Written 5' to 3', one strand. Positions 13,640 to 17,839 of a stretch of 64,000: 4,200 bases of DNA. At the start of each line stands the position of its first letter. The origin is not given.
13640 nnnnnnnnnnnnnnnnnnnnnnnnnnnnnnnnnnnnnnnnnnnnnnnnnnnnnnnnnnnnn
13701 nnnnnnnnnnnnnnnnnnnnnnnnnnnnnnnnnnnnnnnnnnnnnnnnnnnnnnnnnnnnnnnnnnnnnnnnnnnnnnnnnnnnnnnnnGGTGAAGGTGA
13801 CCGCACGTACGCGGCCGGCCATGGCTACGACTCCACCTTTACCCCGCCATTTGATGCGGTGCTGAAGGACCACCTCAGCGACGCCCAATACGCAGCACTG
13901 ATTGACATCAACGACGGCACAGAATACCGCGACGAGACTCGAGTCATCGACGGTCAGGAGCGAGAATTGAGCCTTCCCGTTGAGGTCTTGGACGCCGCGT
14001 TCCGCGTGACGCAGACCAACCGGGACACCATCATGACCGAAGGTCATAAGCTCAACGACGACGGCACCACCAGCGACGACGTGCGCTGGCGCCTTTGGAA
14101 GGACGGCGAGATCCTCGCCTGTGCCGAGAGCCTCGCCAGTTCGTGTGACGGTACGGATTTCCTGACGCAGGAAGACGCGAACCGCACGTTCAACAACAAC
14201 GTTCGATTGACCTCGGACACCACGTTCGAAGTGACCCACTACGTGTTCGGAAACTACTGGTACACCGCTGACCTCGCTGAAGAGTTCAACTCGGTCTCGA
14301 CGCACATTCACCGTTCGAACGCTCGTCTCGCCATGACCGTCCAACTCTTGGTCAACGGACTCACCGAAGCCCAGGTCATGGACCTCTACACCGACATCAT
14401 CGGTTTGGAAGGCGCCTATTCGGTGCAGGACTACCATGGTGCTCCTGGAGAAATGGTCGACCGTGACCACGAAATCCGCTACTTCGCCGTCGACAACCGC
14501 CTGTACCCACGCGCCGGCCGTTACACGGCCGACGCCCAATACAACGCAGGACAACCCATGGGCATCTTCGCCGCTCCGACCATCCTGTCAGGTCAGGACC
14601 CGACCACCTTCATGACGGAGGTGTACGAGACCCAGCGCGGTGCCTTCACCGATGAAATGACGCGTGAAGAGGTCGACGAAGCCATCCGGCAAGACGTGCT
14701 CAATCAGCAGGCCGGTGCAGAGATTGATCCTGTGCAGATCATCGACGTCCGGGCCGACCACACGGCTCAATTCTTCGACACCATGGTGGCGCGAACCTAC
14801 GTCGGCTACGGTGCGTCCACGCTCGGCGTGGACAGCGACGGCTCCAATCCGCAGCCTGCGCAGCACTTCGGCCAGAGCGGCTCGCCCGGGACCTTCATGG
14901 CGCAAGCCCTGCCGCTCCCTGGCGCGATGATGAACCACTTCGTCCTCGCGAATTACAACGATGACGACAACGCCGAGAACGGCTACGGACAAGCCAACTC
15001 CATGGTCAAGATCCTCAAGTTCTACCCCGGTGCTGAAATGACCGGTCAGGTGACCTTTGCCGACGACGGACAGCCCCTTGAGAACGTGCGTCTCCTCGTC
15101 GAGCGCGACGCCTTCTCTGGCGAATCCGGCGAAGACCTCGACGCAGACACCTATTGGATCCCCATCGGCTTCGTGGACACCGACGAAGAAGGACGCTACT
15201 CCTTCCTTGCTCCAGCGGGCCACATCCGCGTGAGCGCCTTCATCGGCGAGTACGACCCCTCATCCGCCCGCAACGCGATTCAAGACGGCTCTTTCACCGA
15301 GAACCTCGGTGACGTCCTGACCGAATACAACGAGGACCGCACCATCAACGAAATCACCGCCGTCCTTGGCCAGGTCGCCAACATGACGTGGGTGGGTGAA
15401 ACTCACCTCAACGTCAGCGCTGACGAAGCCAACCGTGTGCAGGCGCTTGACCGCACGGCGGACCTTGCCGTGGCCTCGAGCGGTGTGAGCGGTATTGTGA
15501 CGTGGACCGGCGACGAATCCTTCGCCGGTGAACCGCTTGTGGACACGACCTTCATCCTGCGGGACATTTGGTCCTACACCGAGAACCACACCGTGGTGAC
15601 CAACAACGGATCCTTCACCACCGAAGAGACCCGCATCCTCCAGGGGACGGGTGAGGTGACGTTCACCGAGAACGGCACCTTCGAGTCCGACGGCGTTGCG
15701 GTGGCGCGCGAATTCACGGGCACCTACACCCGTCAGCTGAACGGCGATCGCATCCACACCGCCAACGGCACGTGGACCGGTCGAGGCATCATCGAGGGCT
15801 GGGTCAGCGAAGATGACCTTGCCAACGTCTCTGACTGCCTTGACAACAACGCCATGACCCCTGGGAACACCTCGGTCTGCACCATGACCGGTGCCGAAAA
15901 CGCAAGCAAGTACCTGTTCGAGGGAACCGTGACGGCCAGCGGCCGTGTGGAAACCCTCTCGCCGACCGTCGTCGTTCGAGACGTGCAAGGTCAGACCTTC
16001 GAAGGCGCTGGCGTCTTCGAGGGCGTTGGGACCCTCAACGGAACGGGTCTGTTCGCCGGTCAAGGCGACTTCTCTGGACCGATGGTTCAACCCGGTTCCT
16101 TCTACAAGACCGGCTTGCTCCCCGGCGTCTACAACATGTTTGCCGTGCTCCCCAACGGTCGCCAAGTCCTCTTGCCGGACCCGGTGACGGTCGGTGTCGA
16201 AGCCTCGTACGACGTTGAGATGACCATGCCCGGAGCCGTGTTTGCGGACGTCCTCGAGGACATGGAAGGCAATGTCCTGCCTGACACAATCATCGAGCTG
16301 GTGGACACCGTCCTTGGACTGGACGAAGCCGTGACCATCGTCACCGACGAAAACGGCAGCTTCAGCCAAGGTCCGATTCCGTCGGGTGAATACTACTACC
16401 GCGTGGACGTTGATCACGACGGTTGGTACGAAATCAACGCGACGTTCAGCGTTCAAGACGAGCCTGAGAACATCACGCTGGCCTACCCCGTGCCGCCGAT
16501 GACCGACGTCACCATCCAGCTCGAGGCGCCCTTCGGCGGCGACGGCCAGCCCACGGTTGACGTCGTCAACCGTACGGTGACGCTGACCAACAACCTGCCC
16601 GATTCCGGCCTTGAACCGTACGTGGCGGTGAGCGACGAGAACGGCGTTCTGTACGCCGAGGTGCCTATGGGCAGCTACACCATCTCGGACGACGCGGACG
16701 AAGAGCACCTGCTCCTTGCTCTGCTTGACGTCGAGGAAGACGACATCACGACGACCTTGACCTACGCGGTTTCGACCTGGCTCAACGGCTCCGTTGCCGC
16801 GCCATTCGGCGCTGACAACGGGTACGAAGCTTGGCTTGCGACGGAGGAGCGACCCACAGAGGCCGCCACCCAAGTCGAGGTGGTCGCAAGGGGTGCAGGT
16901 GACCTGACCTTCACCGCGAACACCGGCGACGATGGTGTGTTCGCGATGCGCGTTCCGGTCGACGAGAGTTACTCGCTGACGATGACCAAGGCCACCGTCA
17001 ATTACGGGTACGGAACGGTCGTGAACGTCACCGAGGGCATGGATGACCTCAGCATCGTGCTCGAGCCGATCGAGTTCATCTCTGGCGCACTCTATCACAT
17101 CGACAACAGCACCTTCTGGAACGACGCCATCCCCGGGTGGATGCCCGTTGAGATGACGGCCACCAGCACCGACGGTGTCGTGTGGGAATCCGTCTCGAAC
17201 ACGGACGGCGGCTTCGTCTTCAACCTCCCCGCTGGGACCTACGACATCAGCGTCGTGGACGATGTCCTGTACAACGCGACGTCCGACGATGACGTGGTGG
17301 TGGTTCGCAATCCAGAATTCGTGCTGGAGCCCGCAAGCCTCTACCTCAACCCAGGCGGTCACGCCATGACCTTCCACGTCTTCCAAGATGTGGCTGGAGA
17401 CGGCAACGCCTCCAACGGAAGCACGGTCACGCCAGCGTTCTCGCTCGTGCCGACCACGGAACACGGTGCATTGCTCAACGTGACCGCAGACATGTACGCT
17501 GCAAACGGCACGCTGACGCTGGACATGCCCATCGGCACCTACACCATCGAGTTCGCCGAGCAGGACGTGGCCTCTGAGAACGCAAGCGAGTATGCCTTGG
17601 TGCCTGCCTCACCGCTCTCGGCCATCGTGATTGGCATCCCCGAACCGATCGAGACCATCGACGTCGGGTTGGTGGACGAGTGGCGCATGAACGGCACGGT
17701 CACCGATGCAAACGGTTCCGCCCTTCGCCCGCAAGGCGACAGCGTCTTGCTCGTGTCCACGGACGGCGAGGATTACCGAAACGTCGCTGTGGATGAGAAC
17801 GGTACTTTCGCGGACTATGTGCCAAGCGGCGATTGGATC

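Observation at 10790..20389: Mega-AglB: a 3,199-aa oligosaccharyltransferase fused to an extra TM domain and a ~1,900-aa doubly anchored extracellular stalk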

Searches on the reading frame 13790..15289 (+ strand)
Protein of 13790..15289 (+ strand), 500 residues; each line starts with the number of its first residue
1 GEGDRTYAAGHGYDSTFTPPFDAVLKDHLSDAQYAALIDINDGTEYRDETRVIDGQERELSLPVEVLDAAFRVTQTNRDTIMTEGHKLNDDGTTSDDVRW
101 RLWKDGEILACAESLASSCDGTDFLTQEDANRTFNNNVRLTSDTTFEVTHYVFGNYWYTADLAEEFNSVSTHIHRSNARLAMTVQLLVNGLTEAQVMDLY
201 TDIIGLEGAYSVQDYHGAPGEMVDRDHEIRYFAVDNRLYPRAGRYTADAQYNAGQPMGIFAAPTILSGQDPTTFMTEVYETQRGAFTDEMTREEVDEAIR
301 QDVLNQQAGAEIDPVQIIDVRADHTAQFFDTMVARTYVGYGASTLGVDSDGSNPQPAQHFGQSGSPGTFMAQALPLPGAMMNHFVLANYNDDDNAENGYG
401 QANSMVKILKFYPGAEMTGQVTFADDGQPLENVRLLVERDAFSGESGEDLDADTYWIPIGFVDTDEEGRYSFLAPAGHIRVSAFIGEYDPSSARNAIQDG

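Call 18: search_protein_families(library=pfam, proteins=[window:13790-15289:+], max_evalue=1)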
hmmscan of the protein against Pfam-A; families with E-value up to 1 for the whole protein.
window:13790-15289:+ (500 aa): 3 families
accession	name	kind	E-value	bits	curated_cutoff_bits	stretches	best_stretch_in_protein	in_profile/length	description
PF13620.12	CarboxypepD_reg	-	0.0024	18.6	32.3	1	417-494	2-65/82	Carboxypeptidase regulatory-like domain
PF23458.2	DUF7130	-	0.022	15.1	35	1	51-121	5-75/89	Domain of unknown function (DUF7130)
PF12148.14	TTD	-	0.059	13.6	29.1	1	381-442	88-149/155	Tandem tudor domain within UHRF1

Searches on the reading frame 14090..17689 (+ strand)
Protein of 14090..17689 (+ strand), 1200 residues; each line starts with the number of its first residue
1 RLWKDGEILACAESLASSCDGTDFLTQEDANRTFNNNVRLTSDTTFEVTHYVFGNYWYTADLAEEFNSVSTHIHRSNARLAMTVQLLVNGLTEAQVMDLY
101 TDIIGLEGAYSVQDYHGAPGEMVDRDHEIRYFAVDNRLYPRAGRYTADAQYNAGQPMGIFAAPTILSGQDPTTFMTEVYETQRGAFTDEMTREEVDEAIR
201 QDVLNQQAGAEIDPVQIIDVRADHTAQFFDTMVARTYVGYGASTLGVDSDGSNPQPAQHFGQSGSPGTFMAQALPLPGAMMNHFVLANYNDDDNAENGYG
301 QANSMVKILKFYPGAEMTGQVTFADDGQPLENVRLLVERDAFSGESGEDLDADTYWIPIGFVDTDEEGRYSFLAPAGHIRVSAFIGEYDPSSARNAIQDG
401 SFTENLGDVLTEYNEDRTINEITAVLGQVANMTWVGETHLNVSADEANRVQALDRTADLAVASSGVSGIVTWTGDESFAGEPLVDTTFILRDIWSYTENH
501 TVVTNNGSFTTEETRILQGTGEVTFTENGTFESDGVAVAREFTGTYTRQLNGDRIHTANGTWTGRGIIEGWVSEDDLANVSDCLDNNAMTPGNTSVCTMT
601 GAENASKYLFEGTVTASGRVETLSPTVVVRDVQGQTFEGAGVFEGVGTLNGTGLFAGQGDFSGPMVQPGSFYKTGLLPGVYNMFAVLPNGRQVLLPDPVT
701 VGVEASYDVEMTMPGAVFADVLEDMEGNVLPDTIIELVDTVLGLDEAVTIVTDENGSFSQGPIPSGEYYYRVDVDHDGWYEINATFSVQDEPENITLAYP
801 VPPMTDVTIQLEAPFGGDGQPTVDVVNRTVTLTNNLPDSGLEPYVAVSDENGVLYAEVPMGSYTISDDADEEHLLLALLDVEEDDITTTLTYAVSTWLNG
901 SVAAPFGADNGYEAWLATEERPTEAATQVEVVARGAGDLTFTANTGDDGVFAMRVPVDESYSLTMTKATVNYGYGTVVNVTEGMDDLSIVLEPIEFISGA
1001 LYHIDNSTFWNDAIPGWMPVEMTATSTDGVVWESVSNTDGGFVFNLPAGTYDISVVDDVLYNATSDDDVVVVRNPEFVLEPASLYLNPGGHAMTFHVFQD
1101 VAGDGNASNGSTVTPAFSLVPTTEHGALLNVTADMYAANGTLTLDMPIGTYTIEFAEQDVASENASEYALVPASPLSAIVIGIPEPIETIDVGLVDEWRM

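Call 46: predict_structure(alignment_id=A2)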
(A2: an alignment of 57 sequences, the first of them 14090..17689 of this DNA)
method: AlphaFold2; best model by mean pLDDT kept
length: 1200 residues; sequences in the alignment: 57
mean_pLDDT: 75.5   pTM: 0.43
mean pLDDT of the five models: 75.5, 74.1, 71.9, 71.8, 67.9
residues with pLDDT >= 90: 171; 70-90: 698; 50-70: 195; < 50: 136
segments of 3 or more residues with pLDDT < 50: 39-49, 52-58, 68-74, 127-171, 229-242, 257-262, 277-283, 285-297, 303-309, 528-535
pLDDT, mean of each block of 10 residues (from residue 1): 58 73 75 61 42 45 50 49 55 59 55 60 53 29 29 32 38 62 79 84 83 75 53 40 58 49 56 55 45 46 48 82 82 89 70 77 91 87 88 84 81 84 86 89 85 89 81 87 86 70 79 68 62 54 84 82 88 79 75 79 72 87 87 74 68 76 80 80 84 86 77 90 87 91 87 90 90 83 88 87 86 83 87 74 85 87 87 86 84 88 77 81 89 82 91 89 88 90 87 90 87 85 90 90 91 87 88 74 87 87 77 86 87 84 88 76 62 80 75 75
secondary structure, 60 per line:
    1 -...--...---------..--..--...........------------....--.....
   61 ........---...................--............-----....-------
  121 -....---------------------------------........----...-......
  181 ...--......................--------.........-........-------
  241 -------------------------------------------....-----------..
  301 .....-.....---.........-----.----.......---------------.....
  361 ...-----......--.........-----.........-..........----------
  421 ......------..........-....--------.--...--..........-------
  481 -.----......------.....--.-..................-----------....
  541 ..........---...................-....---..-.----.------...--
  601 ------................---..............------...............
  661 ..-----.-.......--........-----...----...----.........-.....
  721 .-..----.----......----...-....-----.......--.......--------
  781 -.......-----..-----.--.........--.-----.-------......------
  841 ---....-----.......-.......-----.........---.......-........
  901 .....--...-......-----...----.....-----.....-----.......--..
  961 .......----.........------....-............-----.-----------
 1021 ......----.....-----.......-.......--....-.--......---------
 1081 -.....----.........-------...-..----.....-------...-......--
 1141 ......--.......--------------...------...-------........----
elements in order (helices of 4 or more, strands of 3 or more residues): E2-4 E7-9 H27-37 E50-53 E56-59 H60-68 H72-90 H93-104 E110-113 E122-125 H159-166 E175-183 E186-191 H192-207 E216-224 H226-233 E284-287 H299-305 E307-311 E315-323 E334-340 E356-363 E369-374 E377-385 H391-399 H401-410 H421-426 E433-442 H444-447 E459-461 E464-473 E487-492 E499-503 E508-525 E537-550 E554-572 H574-577 E596-598 E607-622 E626-639 E646-662 E670-676 E679-686 E692-694 E699-701 E706-714 E716-721 E734-739 E748-751 E757-763 E766-772 E782-788 E804-812 E829-834 E844-847 E853-859 E861-867 E873-881 E885-891 E893-905 H912-917 E923-925 E930-934 E940-944 E950-956 E959-967 E972-980 E987-990 E992-1003 E1021-1026 E1031-1035 E1041-1047 E1049-1055 H1058-1061 E1066-1071 E1082-1086 E1091-1099 E1117-1121 E1129-1131 E1136-1138 E1141-1146 E1149-1155 E1170-1172 E1179-1181 E1189-1196

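Call 50: fold_search(model_id=the predicted structure, library=pdb)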
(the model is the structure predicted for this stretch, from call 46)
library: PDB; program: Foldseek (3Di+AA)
matches with E <= 10: 1305; with E <= 0.001: 142
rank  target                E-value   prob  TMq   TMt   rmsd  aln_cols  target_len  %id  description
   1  6fwv_A                1.5e-13  1.00  0.08  0.16  30.1       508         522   14  The Bacillus anthracis TIE protein (released 2018-08-08)
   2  6fwv_B                2.2e-13  1.00  0.08  0.17  37.9       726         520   11  The Bacillus anthracis TIE protein (released 2018-08-08)
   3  4oq1                  3.7e-10  1.00  0.09  0.22  16.1       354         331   13  Structure of the Streptococcal ancillary pilin (released 2014-04-23)
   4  5xya                  1.9e-09  0.99  0.07  0.07  42.9      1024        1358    9  Crystal structure of a serine protease from Streptococcus species (released 2018-08-08)
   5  7w6b                  2.5e-09  1.00  0.08  0.12  32.4       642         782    9  Crystal Structure of PitA from pilus islet-2 of Streptococcus oralis (released 2022-06-01)
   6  7vcr_A                2.8e-09  1.00  0.08  0.17  32.1       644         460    9  Crystal Structure of PitA fragment from pilus islet-2 of Streptococcus oralis (released 2022-06-01)
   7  5xyr                  7.6e-09  0.97  0.07  0.06  42.2      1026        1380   10  Crystal structure of a serine protease from Streptococcus species (released 2018-08-08)
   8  6m48_B                8.4e-09  1.00  0.07  0.10  23.1       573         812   10  Crystal structure of pilus adhesin, SpaC from Lactobacillus rhamnosus GG - P21212 form (released 2020-07-29)
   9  7vcr_B                9.2e-09  1.00  0.08  0.16  31.4       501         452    9  Crystal Structure of PitA fragment from pilus islet-2 of Streptococcus oralis (released 2022-06-01)
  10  10ps                  2.5e-08  1.00  0.08  0.15  37.7       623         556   11  Crystal structure of SdrD A2-A3-B1-B2 domains from Staphylococcus aureus JH1 (released 2026-02-11)
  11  7edd                  2.7e-08  0.96  0.07  0.06  42.0      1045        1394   10  Crystal structure of a serine protease from Streptococcus pyogenes (released 2021-05-12)
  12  6m48_A                4.3e-08  0.97  0.06  0.08  31.1       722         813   11  Crystal structure of pilus adhesin, SpaC from Lactobacillus rhamnosus GG - P21212 form (released 2020-07-29)
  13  3kpt_B                7.8e-08  1.00  0.06  0.19  28.6       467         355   10  Crystal structure of BcpA, the major pilin subunit of Bacillus cereus (released 2009-11-24)
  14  6vjb                  1.2e-07  0.99  0.11  0.10  43.3      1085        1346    9  Crystal structure of a catalytically inactive CXC Chemokine-degrading protease SpyCEP from Streptococcus pyogenes (released 2020-04-15)
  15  3rkp_B                1.5e-07  1.00  0.06  0.20  28.1       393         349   12  Crystal structure of BcpA*(D312A), the major pilin subunit of Bacillus cereus (released 2012-05-30)
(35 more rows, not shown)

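Call 57: search_solved_structures(query=A2, max_evalue=0.01, show_alignments=1)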
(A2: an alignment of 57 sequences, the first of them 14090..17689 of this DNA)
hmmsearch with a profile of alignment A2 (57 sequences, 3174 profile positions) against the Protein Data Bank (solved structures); distinct sequences matched with E-value up to 0.01: 5.
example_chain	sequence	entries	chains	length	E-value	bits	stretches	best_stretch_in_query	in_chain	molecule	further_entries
3waj_A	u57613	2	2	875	3.2e-09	37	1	359-669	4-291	Transmembrane oligosaccharyl transferase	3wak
5gmy_A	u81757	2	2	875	3.2e-09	37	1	359-669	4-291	Transmembrane oligosaccharyl transferase, putative | Dolichyl-phosphooligosaccharide-protein glycotransferase 3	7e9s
3vu0_A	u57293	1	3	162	3.6e-06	26.9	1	927-992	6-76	Putative uncharacterized protein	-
3vgp_A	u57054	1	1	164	9.9e-06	25.5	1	926-993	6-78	Transmembrane oligosaccharyl transferase, putative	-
6c26_A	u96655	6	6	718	7.7e-05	22.5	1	407-545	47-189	Dolichyl-diphosphooligosaccharide--protein glycosyltransferase subunit STT3 | Dolichyl-diphosphooligosaccharide--protein glycotransferase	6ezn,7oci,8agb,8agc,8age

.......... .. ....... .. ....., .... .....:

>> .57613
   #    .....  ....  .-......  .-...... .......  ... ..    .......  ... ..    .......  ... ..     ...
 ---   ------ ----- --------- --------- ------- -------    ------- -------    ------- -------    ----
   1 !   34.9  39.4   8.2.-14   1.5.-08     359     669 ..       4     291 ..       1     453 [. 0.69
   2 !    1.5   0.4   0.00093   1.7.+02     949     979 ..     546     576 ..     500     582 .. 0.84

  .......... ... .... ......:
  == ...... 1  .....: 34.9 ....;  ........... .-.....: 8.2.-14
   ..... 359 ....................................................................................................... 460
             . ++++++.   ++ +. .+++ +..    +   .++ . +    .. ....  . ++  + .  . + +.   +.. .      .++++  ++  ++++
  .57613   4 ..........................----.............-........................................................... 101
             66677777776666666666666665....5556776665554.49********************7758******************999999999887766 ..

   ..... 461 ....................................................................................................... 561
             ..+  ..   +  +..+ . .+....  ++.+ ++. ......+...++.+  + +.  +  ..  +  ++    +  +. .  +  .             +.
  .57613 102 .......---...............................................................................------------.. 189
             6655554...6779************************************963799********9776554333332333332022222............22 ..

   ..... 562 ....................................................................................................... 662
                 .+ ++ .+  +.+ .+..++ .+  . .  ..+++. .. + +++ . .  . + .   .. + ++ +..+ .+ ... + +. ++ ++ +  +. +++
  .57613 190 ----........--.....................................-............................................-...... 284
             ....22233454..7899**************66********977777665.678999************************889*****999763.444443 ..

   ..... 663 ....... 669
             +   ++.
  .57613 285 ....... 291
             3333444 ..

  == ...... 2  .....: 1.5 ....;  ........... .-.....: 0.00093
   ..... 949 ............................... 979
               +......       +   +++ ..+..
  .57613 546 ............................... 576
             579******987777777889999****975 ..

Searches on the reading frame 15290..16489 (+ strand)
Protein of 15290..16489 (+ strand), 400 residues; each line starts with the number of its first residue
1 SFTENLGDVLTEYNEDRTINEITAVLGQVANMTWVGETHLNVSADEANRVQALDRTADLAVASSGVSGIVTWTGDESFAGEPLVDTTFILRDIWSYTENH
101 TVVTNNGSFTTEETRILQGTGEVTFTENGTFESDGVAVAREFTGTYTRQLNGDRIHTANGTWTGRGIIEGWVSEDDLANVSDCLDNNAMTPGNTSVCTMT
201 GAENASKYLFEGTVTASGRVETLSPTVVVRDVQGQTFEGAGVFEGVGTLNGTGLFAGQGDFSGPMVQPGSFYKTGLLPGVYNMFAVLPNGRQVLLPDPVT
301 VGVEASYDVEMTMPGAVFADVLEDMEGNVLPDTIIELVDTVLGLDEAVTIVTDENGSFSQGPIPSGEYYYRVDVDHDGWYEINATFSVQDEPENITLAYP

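Call 18: search_protein_families(library=pfam, proteins=[window:15290-16489:+], max_evalue=1)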
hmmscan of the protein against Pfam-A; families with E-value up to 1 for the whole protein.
window:15290-16489:+ (400 aa): 3 families
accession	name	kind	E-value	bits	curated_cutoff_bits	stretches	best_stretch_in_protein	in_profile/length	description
PF13620.12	CarboxypepD_reg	-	0.0022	18.7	32.3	1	324-389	8-70/82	Carboxypeptidase regulatory-like domain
PF17802.7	SpaA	-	0.0061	17.1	23.1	1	327-371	13-57/91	Prealbumin-like fold domain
PF22902.2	NOMO1-like_9th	-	0.007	16.6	27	1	346-378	28-59/75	BOS complex subunit NOMO1-like, beta sandwich domain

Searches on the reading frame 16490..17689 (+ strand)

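Call 18: search_protein_families(library=pfam, proteins=[window:16490-17689:+], max_evalue=1)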
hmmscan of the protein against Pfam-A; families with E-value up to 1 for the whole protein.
window:16490-17689:+ (400 aa): 3 families
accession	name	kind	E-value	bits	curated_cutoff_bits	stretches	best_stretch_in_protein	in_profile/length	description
PF13620.12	CarboxypepD_reg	-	1.1e-08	35.8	32.3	2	225-263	22-62/82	Carboxypeptidase regulatory-like domain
PF18675.7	HepII_C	-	0.0011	19.3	26.1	0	42-65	63-86/88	Heparinase II C-terminal domain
PF07177.19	Neuralized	-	0.21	11.9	23.3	1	110-158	78-129/149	Neuralized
